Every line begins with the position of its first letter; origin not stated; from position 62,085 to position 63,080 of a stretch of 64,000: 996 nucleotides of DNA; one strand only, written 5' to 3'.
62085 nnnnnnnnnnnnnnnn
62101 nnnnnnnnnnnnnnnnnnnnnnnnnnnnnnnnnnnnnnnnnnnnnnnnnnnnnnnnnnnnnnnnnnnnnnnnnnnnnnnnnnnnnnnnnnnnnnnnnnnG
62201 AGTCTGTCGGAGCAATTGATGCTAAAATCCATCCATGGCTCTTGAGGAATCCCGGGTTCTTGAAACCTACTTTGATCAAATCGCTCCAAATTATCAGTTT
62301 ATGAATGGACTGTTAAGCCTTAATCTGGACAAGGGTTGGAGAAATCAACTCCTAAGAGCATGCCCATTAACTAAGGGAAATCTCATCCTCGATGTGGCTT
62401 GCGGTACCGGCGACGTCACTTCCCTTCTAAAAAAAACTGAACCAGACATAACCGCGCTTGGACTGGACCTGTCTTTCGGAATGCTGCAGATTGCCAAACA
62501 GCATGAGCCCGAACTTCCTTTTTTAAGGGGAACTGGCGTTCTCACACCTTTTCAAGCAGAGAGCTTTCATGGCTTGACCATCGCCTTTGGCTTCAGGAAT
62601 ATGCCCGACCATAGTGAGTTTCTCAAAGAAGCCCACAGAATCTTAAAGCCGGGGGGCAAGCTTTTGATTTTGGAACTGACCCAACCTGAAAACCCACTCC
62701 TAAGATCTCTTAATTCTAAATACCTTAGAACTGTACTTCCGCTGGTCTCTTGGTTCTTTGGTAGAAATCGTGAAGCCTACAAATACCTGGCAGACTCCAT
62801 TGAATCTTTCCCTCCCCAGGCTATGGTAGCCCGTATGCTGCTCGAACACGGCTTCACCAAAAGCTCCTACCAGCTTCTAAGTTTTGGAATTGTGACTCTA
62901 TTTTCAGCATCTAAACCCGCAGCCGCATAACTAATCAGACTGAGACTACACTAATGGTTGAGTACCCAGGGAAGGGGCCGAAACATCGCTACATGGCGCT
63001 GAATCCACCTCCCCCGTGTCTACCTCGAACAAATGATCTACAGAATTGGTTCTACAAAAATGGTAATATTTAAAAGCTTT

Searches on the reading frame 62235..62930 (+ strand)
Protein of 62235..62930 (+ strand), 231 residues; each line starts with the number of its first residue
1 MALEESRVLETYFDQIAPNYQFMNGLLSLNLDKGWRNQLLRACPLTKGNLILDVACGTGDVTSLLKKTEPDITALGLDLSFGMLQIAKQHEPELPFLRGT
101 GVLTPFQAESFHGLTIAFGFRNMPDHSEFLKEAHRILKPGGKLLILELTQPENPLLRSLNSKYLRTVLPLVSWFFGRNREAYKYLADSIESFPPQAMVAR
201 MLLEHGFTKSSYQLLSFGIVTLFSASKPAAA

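Call 39: find_encoding_contigs(protein=window:62235-62930:+, flank=10000, max_places=2)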
Protein window:62235-62930:+ (231 aa): 23 contigs read that carry it; 2 places shown.
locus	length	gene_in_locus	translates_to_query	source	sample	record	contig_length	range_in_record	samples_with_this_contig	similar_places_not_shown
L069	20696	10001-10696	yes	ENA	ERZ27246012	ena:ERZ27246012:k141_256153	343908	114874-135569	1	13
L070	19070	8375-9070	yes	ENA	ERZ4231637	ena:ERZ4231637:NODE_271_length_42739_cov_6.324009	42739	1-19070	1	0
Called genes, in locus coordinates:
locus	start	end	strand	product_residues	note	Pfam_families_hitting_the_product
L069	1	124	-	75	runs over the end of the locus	-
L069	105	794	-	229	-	PF00156:Pribosyltran (faint)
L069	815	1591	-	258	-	PF25084:LbH_EIF2B (faint), PF25087:GMPPB_C (faint), PF00132:Hexapep (weak), PF13720:Acetyltransf_11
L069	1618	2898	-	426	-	PF03331:LpxC, PF07977:FabA, PF22818:ApeI-like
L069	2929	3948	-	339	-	PF04613:LpxD, PF25084:LbH_EIF2B (faint), PF25087:GMPPB_C, PF00132:Hexapep, PF14602:Hexapep_2 (weak)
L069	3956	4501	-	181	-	PF03938:OmpH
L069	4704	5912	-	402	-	PF01476:LysM, PF01551:Peptidase_M23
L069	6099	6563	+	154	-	PF01475:FUR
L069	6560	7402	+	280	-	PF01048:PNP_UDP_1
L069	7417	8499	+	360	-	PF03462:PCRF, PF00472:RF-1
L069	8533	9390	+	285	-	PF17827:PrmC_N (weak), PF05175:MTS, PF06325:PrmA (weak), PF08241:Methyltransf_11 (weak), PF13649:Methyltransf_25, PF13847:Methyltransf_31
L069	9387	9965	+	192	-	PF01300:Sua5_yciO_yrdC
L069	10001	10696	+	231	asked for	PF01209:Ubie_methyltran, PF05175:MTS (faint), PF13489:Methyltransf_23, PF13649:Methyltransf_25, PF13847:Methyltransf_31, PF08241:Methyltransf_11, PF08242:Methyltransf_12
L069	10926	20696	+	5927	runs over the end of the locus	PF13517:FG-GAP_3 (faint), PF13385:Laminin_G_3, PF05345:He_PIG (faint), PF17963:Big_9 (faint), PF08450:SGL (weak)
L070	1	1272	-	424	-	?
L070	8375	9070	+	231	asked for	PF01209:Ubie_methyltran, PF05175:MTS (faint), PF13489:Methyltransf_23, PF13649:Methyltransf_25, PF13847:Methyltransf_31, PF08241:Methyltransf_11, PF08242:Methyltransf_12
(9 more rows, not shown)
